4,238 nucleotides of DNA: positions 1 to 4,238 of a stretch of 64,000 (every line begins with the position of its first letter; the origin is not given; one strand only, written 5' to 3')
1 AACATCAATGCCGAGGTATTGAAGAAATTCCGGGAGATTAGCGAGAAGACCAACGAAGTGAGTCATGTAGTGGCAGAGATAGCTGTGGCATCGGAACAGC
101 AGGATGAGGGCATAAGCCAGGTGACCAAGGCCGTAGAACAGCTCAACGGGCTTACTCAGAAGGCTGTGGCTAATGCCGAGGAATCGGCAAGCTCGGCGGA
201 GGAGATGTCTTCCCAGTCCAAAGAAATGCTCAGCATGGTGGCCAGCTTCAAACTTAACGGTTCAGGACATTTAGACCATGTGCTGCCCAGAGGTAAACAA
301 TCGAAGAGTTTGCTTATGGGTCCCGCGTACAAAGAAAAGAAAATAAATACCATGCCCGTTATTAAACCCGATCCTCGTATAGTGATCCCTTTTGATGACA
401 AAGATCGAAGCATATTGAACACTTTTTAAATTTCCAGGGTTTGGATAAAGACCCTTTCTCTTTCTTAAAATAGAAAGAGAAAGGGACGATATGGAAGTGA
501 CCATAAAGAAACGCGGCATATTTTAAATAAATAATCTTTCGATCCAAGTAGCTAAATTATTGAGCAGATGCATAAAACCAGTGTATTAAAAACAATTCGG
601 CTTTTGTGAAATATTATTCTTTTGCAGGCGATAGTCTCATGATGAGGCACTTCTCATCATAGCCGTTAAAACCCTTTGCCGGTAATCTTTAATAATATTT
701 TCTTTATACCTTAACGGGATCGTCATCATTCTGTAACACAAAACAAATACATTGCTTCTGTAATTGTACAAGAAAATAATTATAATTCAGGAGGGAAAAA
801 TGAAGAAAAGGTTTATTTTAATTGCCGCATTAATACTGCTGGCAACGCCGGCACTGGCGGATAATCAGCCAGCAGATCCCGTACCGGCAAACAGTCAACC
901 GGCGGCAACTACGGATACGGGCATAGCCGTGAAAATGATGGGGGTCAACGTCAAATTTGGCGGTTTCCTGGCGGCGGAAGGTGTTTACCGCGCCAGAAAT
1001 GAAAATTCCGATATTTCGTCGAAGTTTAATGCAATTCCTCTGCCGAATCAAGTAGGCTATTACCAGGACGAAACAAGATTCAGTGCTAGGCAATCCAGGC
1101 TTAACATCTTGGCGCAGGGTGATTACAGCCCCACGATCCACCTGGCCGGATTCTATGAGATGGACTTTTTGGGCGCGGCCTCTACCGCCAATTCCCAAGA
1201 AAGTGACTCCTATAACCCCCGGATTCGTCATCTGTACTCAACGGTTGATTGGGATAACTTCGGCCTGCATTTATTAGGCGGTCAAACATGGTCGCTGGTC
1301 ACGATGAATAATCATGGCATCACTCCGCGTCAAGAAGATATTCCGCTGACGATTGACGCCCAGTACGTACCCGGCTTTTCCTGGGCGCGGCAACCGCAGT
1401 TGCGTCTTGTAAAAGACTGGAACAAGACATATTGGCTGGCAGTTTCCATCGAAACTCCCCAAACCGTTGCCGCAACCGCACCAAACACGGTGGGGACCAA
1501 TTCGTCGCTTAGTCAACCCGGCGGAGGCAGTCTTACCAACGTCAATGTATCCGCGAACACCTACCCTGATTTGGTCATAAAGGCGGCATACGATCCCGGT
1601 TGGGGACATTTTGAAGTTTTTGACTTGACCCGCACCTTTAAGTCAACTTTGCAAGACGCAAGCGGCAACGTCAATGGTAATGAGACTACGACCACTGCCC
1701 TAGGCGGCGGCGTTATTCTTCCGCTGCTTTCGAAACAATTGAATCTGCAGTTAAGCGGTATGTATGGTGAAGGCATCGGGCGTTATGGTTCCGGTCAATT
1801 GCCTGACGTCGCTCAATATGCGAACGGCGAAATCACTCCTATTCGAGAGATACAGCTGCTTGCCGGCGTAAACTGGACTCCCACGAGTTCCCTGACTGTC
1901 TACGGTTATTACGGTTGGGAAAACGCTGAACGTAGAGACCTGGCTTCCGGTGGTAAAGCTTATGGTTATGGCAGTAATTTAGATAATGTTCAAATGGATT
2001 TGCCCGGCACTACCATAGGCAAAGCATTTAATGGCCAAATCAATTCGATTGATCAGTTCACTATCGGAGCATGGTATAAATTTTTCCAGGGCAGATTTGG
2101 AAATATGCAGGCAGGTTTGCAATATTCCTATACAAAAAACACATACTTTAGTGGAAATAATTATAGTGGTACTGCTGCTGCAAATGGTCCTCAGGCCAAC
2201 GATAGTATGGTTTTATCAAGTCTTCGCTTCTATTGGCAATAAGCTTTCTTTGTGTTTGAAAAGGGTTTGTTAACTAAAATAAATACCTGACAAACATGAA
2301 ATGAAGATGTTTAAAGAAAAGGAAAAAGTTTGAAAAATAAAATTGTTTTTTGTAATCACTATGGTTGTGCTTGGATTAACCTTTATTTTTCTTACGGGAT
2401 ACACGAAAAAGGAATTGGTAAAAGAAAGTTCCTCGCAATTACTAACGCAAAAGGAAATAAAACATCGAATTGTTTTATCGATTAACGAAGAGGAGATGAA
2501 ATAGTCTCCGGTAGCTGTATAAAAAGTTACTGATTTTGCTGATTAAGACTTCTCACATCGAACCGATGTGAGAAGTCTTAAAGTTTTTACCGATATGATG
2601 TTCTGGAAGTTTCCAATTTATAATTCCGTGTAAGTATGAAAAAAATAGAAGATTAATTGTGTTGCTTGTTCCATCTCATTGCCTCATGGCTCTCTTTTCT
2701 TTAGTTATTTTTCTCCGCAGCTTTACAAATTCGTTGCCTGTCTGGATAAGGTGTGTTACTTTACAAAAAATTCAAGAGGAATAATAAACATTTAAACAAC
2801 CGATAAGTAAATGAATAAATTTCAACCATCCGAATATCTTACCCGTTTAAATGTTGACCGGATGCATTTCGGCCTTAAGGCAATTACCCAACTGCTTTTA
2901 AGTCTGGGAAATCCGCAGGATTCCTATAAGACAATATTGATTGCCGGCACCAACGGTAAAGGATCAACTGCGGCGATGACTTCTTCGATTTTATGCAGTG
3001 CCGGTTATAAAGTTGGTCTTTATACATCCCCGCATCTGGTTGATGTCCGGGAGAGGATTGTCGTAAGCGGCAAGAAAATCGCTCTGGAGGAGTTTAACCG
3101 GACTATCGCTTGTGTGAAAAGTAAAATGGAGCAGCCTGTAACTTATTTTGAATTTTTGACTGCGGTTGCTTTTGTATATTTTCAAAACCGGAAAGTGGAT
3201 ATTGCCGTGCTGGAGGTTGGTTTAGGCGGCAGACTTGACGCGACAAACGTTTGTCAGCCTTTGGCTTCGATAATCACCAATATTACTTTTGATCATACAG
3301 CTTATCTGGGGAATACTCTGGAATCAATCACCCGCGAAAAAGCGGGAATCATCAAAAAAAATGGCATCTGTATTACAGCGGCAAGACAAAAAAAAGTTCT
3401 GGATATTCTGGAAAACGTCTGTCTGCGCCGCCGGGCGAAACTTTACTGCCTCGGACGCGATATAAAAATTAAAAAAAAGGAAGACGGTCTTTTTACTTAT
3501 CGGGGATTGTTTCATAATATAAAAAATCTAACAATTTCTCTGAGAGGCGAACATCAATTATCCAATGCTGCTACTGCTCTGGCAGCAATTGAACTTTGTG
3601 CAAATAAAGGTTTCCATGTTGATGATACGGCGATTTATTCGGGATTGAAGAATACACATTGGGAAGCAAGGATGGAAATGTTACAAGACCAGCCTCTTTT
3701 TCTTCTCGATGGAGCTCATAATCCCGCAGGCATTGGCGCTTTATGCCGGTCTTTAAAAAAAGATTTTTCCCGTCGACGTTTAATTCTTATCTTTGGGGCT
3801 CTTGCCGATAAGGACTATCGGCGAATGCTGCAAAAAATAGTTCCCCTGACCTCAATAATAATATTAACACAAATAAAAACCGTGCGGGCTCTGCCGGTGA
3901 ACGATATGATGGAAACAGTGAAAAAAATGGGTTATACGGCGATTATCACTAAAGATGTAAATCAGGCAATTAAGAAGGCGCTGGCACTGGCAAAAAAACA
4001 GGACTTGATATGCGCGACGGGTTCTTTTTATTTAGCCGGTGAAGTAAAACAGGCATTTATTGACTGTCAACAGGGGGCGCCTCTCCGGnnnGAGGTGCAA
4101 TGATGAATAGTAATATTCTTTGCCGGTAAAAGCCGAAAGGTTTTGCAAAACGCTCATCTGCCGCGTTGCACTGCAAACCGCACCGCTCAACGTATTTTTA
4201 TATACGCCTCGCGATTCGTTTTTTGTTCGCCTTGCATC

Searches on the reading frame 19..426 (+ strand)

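Call 53: search_protein_families(library=pfam, proteins=[window:19-426:+], max_evalue=0.00001)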
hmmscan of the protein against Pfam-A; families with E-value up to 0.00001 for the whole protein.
window:19-426:+ (136 aa): 1 family
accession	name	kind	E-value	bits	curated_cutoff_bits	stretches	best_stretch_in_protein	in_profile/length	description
PF00015.26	MCPsignal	-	8e-07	29.5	34.6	1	2-45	128-171/172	Methyl-accepting chemotaxis protein (MCP) signalling domain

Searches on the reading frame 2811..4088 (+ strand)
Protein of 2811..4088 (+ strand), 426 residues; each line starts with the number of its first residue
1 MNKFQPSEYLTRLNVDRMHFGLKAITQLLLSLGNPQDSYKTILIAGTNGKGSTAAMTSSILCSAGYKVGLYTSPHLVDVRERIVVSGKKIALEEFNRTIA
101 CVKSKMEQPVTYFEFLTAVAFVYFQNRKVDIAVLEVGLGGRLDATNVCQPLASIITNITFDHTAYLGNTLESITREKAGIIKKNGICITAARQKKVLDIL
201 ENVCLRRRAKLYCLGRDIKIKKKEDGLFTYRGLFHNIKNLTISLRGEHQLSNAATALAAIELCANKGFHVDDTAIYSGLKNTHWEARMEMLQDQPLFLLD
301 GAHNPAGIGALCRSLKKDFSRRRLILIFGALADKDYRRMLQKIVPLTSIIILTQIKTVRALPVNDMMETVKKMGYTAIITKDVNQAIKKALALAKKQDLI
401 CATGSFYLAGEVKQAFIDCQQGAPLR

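Call 49: search_protein_families(library=pfam, proteins=[window:2811-4088:+], max_evalue=0.00001)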
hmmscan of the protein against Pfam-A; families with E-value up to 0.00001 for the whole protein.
window:2811-4088:+ (426 aa): 2 families
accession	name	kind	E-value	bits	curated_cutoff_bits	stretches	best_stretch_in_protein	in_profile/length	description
PF02875.26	Mur_ligase_C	-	5e-20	73.1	28.4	1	287-406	2-127/127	Mur ligase, glutamate ligase domain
PF08245.18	Mur_ligase_M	-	2e-14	54.4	24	1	44-259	1-199/200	Mur ligase middle domain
